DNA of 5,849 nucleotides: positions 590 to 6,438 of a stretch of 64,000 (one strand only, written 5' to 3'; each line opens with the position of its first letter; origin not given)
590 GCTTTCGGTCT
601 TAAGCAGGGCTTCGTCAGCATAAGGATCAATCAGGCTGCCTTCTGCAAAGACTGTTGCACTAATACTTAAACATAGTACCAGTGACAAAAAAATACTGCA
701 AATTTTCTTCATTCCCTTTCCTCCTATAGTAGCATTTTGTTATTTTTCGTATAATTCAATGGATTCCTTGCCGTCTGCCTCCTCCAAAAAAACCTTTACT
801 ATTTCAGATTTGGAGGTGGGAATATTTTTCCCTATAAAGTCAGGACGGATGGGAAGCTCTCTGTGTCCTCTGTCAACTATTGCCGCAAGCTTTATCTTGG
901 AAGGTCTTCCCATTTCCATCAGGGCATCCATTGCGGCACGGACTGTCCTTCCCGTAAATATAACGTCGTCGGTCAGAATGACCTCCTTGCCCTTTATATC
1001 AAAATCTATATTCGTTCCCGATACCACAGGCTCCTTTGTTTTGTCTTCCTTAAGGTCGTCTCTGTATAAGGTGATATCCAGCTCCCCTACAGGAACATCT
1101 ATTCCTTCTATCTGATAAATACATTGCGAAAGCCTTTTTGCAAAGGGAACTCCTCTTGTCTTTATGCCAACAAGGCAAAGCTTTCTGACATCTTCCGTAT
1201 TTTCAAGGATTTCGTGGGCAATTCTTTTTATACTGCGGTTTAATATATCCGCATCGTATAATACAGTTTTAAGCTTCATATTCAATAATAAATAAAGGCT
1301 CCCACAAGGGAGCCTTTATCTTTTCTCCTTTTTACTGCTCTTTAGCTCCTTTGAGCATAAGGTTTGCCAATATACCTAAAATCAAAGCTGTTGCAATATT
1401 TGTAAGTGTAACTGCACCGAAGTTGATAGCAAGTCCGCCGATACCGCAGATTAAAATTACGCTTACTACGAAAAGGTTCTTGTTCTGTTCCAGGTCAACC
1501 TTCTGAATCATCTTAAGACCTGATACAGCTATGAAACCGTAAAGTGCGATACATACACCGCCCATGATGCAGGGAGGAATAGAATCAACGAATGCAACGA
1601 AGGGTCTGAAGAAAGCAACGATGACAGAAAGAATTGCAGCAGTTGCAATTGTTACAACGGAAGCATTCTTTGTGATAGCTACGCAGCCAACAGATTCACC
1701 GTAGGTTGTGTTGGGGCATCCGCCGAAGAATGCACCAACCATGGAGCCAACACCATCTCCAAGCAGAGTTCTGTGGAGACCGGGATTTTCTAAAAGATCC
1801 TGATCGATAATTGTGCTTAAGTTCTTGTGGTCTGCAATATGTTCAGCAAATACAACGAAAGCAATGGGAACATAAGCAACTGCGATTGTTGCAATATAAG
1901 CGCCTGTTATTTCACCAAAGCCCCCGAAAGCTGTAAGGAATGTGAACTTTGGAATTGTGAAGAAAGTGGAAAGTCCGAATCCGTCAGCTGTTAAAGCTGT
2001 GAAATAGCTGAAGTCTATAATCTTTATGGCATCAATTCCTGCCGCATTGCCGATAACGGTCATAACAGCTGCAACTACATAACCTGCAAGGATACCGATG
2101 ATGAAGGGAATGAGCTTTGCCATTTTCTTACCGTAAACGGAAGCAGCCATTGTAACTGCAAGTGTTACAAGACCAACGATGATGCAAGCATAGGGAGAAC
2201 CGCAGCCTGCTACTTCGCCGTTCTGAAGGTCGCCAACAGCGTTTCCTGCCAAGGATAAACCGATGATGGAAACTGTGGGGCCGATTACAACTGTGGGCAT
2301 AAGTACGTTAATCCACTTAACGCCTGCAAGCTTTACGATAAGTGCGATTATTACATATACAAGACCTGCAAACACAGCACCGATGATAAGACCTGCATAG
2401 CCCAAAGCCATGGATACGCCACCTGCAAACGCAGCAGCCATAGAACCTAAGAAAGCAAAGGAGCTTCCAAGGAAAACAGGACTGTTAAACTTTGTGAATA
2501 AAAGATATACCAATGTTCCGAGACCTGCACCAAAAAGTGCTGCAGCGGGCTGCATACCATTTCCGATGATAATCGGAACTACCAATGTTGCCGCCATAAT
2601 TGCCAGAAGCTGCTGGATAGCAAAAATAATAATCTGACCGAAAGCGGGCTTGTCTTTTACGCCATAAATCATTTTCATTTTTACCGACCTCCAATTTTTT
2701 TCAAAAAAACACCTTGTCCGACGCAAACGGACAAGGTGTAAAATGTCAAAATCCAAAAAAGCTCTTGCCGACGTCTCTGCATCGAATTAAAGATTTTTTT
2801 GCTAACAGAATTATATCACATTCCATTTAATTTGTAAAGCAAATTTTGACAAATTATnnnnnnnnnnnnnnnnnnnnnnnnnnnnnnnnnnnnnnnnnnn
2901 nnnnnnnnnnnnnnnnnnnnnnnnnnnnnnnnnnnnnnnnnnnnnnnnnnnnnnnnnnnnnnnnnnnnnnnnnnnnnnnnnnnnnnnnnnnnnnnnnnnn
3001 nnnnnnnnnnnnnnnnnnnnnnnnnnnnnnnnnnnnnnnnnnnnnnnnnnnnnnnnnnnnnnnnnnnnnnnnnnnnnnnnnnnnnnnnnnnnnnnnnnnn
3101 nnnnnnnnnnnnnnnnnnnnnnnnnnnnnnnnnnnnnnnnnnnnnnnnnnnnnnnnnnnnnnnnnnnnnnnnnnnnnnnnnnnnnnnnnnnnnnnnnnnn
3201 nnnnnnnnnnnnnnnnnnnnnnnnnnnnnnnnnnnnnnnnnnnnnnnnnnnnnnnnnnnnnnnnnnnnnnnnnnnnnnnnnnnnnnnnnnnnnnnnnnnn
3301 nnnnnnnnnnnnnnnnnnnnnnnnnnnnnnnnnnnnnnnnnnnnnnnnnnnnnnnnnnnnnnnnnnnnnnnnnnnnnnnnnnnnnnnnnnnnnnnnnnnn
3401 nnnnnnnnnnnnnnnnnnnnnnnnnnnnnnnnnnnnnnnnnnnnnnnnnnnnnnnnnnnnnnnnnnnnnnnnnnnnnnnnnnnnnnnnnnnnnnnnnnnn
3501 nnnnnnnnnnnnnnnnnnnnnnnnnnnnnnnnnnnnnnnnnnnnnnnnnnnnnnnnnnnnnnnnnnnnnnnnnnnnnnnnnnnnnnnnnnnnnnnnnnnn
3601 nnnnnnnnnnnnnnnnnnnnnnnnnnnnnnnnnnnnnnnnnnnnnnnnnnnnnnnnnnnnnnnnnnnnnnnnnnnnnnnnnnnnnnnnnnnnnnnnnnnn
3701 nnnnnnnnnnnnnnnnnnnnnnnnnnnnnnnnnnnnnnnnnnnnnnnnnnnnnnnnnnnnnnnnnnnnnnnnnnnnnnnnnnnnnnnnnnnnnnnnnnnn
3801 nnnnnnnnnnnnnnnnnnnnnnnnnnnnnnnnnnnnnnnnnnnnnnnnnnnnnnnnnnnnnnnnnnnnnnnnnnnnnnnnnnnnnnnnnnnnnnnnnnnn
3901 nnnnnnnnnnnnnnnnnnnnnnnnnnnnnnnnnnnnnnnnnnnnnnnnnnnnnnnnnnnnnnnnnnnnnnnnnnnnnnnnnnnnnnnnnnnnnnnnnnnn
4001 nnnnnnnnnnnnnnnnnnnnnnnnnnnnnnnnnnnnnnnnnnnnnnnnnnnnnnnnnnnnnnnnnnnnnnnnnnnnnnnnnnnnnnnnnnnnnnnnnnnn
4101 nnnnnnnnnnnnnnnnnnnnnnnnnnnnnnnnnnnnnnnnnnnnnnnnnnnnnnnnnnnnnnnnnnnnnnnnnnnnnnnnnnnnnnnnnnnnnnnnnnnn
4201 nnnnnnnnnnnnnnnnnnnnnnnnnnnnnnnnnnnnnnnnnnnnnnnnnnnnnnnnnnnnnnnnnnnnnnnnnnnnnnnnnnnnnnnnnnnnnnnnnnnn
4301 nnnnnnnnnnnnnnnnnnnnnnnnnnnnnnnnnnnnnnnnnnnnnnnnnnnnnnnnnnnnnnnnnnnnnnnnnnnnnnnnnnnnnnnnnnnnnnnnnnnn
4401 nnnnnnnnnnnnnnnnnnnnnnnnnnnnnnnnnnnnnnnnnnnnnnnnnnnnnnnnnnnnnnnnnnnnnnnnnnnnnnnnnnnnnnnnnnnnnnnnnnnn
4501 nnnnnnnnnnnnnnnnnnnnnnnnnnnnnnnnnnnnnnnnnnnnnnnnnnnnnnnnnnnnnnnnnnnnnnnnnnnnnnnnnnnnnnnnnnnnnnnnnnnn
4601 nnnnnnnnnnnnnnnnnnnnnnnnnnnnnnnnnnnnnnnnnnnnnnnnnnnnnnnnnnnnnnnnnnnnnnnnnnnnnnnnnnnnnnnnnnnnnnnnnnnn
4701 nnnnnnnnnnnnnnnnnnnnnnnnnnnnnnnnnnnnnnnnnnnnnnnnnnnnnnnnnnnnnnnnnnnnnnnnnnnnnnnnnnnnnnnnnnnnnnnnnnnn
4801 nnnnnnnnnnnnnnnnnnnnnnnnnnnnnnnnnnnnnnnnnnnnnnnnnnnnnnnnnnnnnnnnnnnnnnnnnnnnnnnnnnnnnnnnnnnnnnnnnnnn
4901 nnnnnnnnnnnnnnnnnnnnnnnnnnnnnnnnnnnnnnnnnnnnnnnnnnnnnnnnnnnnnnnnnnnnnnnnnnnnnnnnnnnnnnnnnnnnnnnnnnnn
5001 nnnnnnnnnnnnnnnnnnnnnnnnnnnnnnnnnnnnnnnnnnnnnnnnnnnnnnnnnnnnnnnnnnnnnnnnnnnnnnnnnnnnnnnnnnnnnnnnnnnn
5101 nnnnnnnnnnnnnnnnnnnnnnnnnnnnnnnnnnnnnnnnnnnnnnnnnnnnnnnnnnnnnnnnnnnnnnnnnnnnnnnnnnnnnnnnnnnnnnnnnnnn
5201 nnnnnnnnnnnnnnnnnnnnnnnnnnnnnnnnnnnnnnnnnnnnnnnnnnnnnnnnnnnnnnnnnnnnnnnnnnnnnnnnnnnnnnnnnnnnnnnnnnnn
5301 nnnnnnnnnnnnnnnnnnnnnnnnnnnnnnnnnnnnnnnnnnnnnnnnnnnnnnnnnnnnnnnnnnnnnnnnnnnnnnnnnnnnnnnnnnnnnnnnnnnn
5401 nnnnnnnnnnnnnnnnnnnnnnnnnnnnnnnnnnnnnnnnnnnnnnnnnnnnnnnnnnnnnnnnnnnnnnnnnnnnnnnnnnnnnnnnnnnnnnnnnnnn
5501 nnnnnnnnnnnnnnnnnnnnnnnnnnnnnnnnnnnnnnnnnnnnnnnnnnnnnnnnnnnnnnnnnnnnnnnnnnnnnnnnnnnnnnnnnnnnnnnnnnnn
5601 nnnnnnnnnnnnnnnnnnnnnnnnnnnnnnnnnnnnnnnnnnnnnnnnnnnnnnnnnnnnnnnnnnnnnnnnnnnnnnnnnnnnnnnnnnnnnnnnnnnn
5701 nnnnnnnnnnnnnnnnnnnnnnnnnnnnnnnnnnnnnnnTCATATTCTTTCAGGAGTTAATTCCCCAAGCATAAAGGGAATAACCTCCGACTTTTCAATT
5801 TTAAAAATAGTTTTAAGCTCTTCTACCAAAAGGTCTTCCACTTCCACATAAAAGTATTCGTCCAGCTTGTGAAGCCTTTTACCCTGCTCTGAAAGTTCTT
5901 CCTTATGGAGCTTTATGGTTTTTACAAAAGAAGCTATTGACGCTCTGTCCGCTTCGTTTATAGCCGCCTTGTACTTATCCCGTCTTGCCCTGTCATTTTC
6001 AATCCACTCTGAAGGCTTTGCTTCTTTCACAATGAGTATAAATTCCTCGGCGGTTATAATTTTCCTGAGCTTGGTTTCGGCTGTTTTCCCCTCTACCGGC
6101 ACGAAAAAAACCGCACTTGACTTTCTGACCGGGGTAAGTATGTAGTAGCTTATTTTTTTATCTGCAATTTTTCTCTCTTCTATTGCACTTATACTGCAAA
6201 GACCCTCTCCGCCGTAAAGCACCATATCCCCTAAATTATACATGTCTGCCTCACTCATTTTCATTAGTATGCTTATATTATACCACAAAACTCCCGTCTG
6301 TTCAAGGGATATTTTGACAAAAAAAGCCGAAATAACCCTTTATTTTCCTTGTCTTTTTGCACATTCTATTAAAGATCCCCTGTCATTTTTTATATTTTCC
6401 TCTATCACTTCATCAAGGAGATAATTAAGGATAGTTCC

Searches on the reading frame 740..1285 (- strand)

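Call 90: search_protein_families(library=pfam, proteins=[window:740-1285:-], max_evalue=0.001)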
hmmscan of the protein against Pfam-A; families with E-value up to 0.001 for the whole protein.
window:740-1285:- (181 aa): 2 families
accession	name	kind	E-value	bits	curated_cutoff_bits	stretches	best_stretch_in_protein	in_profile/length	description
PF00156.33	Pribosyltran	-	2.5e-23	82.6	26.3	1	11-159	7-147/158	Phosphoribosyl transferase domain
PF14681.12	UPRTase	-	2.8e-07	30.7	27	1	35-137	67-159/206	Uracil phosphoribosyltransferase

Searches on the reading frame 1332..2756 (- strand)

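Call 90: search_protein_families(library=pfam, proteins=[window:1332-2756:-], max_evalue=0.001)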
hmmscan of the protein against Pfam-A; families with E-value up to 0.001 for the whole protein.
window:1332-2756:- (474 aa): 1 family
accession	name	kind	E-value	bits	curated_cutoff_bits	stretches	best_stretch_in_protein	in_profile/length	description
PF00860.26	Xan_ur_permease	-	2.7e-70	237.5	27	1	40-443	1-385/389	Permease family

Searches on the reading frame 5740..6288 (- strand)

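Call 90: search_protein_families(library=pfam, proteins=[window:5740-6288:-], max_evalue=0.001)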
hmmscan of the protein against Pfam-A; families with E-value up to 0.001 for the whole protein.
window:5740-6288:- (182 aa): 1 family
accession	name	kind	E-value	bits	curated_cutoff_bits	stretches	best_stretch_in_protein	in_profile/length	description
PF02559.22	CarD_TRCF_RID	-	1.6e-07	31.7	23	1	17-77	1-56/57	CarD-like/TRCF RID domain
